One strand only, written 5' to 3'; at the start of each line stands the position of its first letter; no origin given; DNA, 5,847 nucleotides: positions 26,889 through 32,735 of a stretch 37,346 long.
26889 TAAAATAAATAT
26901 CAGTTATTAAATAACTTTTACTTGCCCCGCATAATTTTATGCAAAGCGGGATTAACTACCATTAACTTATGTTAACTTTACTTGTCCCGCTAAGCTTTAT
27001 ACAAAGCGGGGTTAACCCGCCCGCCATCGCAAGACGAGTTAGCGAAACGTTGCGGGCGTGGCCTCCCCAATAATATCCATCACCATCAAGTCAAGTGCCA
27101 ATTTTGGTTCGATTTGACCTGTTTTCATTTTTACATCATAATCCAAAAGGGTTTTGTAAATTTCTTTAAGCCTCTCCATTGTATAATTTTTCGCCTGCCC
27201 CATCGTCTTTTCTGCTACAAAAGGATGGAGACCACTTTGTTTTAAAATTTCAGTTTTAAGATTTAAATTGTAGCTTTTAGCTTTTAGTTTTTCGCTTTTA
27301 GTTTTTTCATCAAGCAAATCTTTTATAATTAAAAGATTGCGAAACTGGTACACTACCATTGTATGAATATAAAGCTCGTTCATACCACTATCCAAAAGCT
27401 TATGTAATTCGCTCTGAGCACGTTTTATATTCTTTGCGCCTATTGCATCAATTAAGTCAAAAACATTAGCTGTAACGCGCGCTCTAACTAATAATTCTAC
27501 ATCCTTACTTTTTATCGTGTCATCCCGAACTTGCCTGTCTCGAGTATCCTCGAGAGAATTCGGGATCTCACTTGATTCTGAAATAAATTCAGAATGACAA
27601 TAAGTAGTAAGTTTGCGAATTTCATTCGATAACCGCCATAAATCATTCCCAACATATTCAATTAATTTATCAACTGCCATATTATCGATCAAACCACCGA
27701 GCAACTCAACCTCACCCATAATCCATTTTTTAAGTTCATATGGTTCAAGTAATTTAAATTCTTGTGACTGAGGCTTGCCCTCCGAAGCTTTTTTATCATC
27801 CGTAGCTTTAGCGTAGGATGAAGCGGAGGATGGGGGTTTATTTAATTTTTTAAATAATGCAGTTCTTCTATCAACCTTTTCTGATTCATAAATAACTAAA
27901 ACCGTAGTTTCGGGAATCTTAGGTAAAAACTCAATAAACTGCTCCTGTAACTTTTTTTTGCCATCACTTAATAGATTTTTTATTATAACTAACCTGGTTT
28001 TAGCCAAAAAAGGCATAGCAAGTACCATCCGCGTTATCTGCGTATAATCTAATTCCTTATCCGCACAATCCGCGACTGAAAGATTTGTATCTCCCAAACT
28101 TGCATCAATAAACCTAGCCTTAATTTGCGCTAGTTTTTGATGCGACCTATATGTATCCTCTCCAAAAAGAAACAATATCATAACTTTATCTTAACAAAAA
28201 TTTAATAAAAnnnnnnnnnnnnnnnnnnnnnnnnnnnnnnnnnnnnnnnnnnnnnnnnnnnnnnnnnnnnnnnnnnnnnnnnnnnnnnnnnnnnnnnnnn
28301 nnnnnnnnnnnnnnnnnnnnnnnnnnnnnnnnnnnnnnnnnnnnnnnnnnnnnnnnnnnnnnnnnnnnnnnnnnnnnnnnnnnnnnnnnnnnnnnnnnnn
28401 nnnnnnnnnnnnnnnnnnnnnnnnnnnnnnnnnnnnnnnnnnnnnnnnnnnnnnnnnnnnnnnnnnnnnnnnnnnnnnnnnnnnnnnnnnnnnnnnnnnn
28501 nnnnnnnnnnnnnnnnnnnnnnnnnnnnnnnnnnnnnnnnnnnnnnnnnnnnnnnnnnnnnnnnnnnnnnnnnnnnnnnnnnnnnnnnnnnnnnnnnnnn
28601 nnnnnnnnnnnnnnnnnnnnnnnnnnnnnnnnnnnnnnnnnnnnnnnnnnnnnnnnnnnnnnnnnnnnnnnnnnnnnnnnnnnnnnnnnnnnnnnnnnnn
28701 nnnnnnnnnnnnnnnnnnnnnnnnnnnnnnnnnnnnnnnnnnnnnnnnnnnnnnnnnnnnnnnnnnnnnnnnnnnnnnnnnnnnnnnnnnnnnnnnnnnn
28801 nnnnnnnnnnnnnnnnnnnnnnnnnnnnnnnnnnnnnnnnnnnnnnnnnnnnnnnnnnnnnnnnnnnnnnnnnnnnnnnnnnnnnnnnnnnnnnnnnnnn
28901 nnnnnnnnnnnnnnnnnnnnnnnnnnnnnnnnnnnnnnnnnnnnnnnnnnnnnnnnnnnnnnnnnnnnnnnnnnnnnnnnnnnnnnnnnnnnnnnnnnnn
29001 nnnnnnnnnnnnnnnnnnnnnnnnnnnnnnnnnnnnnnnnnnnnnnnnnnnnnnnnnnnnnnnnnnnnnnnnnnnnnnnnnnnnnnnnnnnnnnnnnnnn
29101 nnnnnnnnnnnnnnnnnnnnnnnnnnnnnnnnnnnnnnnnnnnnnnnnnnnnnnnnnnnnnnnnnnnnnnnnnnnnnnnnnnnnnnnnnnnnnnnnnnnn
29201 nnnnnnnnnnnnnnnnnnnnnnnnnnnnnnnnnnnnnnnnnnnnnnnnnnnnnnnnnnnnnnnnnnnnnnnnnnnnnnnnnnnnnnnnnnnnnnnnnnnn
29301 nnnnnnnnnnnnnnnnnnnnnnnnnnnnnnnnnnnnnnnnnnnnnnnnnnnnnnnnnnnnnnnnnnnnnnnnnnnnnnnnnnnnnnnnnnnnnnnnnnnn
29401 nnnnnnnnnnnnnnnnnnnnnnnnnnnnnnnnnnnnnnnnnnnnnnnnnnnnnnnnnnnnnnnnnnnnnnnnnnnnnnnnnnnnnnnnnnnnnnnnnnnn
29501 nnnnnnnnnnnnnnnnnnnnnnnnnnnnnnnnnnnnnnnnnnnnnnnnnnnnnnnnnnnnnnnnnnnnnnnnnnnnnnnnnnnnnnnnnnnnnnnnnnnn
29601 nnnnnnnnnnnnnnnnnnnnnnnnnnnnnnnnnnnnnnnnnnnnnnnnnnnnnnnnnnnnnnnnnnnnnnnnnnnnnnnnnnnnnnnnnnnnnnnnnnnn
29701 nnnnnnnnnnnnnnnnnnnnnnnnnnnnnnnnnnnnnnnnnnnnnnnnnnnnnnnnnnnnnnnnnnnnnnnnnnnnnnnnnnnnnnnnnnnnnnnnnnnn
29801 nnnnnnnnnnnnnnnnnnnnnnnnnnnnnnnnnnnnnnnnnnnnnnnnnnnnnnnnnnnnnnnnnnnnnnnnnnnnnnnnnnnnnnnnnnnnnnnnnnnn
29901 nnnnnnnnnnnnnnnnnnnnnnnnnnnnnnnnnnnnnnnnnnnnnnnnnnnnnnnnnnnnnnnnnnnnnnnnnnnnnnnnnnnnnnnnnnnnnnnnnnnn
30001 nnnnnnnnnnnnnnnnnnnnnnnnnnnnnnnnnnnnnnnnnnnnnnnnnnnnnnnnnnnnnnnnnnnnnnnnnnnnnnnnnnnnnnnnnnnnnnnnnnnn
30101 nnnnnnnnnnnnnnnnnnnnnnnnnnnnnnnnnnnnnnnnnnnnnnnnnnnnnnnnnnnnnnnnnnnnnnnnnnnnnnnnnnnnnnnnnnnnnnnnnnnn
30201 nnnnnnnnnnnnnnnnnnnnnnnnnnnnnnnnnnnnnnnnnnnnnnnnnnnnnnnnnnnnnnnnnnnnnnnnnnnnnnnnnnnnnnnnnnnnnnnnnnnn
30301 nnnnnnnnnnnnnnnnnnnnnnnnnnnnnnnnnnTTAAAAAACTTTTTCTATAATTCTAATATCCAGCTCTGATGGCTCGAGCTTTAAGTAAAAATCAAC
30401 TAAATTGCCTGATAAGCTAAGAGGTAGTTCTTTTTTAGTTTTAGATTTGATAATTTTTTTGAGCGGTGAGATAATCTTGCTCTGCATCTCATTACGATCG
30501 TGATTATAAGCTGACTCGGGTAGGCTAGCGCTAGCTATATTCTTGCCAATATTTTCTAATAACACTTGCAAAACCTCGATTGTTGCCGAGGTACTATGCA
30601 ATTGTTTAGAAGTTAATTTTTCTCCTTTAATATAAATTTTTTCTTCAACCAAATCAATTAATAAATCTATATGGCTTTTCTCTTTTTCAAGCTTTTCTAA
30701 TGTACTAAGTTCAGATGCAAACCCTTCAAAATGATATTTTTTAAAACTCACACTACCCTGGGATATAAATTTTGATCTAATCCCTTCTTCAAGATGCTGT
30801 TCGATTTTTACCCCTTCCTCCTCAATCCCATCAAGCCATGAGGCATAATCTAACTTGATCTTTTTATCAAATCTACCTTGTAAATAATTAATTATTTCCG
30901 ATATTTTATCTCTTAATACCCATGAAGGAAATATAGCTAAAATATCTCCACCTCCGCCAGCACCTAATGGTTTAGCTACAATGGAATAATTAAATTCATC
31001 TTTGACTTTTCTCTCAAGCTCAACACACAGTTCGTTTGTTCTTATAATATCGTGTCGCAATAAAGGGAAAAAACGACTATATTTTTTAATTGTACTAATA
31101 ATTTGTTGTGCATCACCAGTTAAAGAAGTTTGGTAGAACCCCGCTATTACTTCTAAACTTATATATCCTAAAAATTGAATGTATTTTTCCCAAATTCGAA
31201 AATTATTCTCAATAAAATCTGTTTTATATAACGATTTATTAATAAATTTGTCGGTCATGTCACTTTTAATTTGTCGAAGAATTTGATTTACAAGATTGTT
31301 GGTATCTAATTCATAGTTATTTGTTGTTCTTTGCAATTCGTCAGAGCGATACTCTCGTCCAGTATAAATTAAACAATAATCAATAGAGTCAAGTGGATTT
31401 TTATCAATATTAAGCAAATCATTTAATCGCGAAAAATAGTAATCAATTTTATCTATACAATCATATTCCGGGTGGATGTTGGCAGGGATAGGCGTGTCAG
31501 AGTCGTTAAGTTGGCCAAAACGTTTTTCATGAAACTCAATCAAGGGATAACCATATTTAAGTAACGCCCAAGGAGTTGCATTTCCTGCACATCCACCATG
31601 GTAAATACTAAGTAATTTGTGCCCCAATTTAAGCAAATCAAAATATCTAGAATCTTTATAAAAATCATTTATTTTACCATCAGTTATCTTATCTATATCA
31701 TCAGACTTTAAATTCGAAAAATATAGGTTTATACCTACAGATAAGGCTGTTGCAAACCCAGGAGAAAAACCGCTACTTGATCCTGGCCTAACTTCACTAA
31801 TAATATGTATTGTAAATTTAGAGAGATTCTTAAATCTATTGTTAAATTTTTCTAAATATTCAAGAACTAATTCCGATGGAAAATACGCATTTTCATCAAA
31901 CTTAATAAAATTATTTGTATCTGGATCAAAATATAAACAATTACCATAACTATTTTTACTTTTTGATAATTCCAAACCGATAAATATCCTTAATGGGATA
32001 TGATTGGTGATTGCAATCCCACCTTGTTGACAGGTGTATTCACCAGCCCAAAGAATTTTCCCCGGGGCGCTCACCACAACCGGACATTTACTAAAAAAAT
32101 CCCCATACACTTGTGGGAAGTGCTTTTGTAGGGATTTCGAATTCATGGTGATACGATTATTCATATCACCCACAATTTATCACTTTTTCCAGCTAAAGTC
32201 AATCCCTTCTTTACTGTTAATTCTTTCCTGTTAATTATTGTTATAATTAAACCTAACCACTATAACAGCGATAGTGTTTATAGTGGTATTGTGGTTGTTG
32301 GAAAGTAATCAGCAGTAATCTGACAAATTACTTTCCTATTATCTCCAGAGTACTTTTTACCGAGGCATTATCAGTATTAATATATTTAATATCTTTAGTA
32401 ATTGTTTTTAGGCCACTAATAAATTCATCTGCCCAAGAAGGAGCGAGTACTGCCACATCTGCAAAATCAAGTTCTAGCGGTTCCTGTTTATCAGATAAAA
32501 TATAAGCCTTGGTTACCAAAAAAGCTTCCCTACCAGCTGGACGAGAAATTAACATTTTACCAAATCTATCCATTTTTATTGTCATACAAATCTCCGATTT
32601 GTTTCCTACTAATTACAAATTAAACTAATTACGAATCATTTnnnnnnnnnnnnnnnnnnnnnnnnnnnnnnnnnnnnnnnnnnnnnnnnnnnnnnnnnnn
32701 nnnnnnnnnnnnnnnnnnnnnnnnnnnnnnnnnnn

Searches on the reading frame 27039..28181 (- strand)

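Call 84: search_protein_families(library=pfam, proteins=[window:27039-28181:-], max_evalue=0.001)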
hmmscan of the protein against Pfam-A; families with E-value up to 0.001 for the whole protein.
window:27039-28181:- (380 aa): 2 families
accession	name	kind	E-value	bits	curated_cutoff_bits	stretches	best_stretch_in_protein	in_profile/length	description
PF21694.2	DNA_pol3_delta_C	-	2.7e-26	92.4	27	1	238-369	2-120/121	DNA polymerase III delta subunit, C-terminal domain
PF06144.19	DNA_pol3_delta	-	1.6e-16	60.9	21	1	4-115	2-116/124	DNA polymerase III, delta subunit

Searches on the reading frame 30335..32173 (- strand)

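Call 3: search_protein_families(library=pfam, proteins=[window:30335-32173:-], max_evalue=0.1)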
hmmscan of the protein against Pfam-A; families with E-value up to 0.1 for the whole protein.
window:30335-32173:- (612 aa): 0 families

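Call 4: search_protein_families(library=padloc, proteins=[window:30335-32173:-], max_evalue=0.1)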
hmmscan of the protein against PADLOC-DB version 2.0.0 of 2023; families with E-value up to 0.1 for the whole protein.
window:30335-32173:- (612 aa): 0 families

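Call 5: search_protein_families(library=ncbifam, proteins=[window:30335-32173:-], max_evalue=0.1)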
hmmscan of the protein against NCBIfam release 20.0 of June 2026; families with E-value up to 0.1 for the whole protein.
window:30335-32173:- (612 aa): 4 families
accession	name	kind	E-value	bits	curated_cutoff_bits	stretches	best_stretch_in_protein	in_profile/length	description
NF040957.1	Arch_PMK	equivalog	2.3e-05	24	500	1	34-126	2-81/316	phosphomevalonate kinase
NF003036.0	PRK03926.1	equivalog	7.1e-05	22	403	1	32-163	2-120/302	mevalonate kinase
NF040824.1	damage_ctl_Phtase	equivalog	0.002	17.6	440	1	519-608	38-126/282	damage-control phosphatase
TIGR00549.1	mevalon_kin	equivalog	0.0083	15.6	163.05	1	36-158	1-120/276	mevalonate kinase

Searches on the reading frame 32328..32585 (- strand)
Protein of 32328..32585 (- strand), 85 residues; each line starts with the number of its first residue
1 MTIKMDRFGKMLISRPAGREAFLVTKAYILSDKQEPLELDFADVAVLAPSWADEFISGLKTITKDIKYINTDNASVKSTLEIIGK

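Call 3: search_protein_families(library=pfam, proteins=[window:32328-32585:-], max_evalue=0.1)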
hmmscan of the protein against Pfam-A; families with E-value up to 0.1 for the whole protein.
window:32328-32585:- (85 aa): 1 family
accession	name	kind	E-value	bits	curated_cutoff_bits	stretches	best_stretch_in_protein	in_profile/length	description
PF14213.11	DUF4325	-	1.6e-06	28.1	23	1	32-74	14-62/64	STAS-like domain of unknown function (DUF4325)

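Call 4: search_protein_families(library=padloc, proteins=[window:32328-32585:-], max_evalue=0.1)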
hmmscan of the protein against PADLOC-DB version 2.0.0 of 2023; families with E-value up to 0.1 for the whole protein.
window:32328-32585:- (85 aa): 0 families

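Call 5: search_protein_families(library=ncbifam, proteins=[window:32328-32585:-], max_evalue=0.1)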
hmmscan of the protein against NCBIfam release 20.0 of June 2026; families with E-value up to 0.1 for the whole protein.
window:32328-32585:- (85 aa): 0 families

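Call 102: search_protein_families(library=phrogs, proteins=[window:32328-32585:-], max_evalue=0.01)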
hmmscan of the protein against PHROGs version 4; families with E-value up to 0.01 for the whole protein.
window:32328-32585:- (85 aa): 0 families
